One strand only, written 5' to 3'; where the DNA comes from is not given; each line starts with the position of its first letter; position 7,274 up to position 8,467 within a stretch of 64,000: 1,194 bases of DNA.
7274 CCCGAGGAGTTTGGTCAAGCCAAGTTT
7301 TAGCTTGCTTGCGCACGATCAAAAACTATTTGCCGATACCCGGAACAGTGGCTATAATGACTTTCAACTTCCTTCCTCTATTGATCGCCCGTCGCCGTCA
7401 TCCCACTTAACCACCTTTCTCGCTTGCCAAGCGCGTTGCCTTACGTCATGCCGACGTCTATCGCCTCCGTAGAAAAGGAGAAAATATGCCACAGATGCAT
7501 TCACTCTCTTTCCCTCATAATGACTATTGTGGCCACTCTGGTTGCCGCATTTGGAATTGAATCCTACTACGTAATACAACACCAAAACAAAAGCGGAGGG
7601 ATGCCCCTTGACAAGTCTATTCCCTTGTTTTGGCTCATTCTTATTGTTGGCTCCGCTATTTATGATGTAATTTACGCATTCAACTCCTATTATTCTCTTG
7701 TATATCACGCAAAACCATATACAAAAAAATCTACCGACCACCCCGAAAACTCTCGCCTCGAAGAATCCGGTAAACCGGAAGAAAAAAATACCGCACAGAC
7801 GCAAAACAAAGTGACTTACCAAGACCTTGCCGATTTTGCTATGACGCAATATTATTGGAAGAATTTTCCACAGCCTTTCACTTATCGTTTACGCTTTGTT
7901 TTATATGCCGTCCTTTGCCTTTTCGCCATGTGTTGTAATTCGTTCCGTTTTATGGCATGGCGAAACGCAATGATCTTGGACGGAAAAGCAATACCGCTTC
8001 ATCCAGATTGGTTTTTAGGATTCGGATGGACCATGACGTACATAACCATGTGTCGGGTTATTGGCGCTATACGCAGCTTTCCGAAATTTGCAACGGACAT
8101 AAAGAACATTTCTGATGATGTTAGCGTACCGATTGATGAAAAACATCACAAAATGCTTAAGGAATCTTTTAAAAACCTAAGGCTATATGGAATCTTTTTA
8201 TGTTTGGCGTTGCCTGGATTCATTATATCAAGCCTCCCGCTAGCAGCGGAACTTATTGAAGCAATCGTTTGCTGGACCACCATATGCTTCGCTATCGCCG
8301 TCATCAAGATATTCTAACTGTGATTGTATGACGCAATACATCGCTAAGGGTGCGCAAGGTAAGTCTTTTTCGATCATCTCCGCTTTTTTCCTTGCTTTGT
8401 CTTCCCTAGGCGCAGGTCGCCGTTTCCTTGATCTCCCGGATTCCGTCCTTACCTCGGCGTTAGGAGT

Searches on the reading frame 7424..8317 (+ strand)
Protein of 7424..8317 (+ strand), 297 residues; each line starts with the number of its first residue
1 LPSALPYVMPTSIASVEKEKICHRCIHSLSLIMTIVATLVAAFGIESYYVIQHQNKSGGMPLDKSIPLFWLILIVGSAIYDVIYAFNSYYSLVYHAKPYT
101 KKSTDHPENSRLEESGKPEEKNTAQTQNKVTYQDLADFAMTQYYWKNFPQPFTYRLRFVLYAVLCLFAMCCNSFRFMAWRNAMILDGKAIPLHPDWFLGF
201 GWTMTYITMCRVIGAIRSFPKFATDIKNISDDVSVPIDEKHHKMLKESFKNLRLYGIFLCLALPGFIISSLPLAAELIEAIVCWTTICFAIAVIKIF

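Call 9: search_protein_families(library=pfam, proteins=[window:7424-8317:+], max_evalue=0.001)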
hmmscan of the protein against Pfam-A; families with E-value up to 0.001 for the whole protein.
window:7424-8317:+ (297 aa): 0 families

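Call 27: search_protein_families(library=ncbifam, proteins=[window:7424-8317:+], max_evalue=1)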
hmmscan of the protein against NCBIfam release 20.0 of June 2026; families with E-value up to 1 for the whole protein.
window:7424-8317:+ (297 aa): 1 family
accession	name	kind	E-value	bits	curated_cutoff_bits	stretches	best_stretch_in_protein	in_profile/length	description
TIGR03943.1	TIGR03943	equivalog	0.06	12.7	88.8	1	233-278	43-82/221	TIGR03943 family putative permease subunit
